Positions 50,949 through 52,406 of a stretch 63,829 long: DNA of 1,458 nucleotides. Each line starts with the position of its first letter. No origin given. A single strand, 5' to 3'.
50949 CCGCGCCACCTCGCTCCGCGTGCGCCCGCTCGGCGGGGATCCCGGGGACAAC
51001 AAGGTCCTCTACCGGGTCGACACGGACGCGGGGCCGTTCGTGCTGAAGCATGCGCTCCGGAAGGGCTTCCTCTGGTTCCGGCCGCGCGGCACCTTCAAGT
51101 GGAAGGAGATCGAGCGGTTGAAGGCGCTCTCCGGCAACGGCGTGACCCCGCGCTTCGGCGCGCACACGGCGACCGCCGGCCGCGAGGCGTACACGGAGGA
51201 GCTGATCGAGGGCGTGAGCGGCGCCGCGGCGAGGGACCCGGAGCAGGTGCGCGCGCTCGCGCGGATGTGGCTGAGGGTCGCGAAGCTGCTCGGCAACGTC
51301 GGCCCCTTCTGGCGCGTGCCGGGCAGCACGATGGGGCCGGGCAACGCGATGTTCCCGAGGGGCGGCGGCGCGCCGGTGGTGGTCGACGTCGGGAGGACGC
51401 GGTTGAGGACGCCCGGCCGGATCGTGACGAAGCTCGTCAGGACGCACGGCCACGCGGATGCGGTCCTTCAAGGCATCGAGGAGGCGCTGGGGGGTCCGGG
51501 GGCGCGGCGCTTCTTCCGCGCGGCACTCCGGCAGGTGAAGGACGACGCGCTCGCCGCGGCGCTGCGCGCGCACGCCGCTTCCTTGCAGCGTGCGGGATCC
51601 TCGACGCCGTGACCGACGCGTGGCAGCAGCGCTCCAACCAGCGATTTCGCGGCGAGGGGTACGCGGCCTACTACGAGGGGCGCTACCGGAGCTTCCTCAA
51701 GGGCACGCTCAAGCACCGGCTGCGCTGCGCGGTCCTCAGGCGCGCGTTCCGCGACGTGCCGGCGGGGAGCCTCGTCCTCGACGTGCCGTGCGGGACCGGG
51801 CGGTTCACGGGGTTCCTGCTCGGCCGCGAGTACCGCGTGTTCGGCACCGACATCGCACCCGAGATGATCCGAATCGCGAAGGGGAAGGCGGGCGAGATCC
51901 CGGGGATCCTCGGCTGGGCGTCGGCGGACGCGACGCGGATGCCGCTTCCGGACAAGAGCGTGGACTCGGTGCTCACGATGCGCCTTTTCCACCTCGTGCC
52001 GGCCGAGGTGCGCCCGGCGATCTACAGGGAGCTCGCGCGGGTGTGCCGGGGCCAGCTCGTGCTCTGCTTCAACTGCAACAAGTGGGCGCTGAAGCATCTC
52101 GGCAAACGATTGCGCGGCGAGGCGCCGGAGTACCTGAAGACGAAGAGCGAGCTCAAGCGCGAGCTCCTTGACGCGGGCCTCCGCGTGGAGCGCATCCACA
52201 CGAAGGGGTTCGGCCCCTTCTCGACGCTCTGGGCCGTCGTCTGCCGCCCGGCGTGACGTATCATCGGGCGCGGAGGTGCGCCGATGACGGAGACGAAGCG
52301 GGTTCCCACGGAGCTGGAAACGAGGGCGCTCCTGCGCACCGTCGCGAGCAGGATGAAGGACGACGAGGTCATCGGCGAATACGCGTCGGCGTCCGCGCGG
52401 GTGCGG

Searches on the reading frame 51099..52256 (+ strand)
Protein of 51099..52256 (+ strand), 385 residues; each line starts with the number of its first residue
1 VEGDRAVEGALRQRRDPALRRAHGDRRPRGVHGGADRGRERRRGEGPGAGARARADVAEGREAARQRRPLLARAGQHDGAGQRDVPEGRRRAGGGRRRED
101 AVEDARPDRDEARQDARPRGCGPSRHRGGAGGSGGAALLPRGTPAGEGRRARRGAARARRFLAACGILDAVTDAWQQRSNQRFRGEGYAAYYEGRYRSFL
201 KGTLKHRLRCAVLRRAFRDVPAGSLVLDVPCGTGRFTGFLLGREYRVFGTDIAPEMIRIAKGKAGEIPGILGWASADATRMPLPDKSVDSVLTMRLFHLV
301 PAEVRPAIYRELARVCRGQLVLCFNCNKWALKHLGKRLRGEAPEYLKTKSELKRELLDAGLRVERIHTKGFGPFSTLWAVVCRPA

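Call 27: search_protein_families(library=pfam, proteins=[window:51099-52256:+], max_evalue=0.01)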
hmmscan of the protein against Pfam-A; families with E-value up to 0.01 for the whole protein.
window:51099-52256:+ (385 aa): 7 families
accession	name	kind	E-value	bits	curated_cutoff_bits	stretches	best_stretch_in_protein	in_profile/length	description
PF13649.12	Methyltransf_25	-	4.8e-17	62.9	27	1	226-317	1-94/97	Methyltransferase domain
PF08241.18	Methyltransf_11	-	2.5e-15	57.3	21.2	1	227-317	1-88/95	Methyltransferase domain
PF13847.12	Methyltransf_31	-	2.9e-07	30.7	27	1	225-327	6-113/145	Methyltransferase domain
PF08242.18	Methyltransf_12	-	3.6e-07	31.3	30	1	227-316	1-92/98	Methyltransferase domain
PF13489.12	Methyltransf_23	-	6.6e-05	23.1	27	1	210-364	10-162/164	Methyltransferase domain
PF01209.24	Ubie_methyltran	-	0.00017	21.4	20.1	1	221-326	46-154/233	ubiE/COQ5 methyltransferase family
PF01170.24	UPF0020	-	0.00087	19.5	22.3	0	244-293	76-127/197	RMKL-like, methyltransferase domain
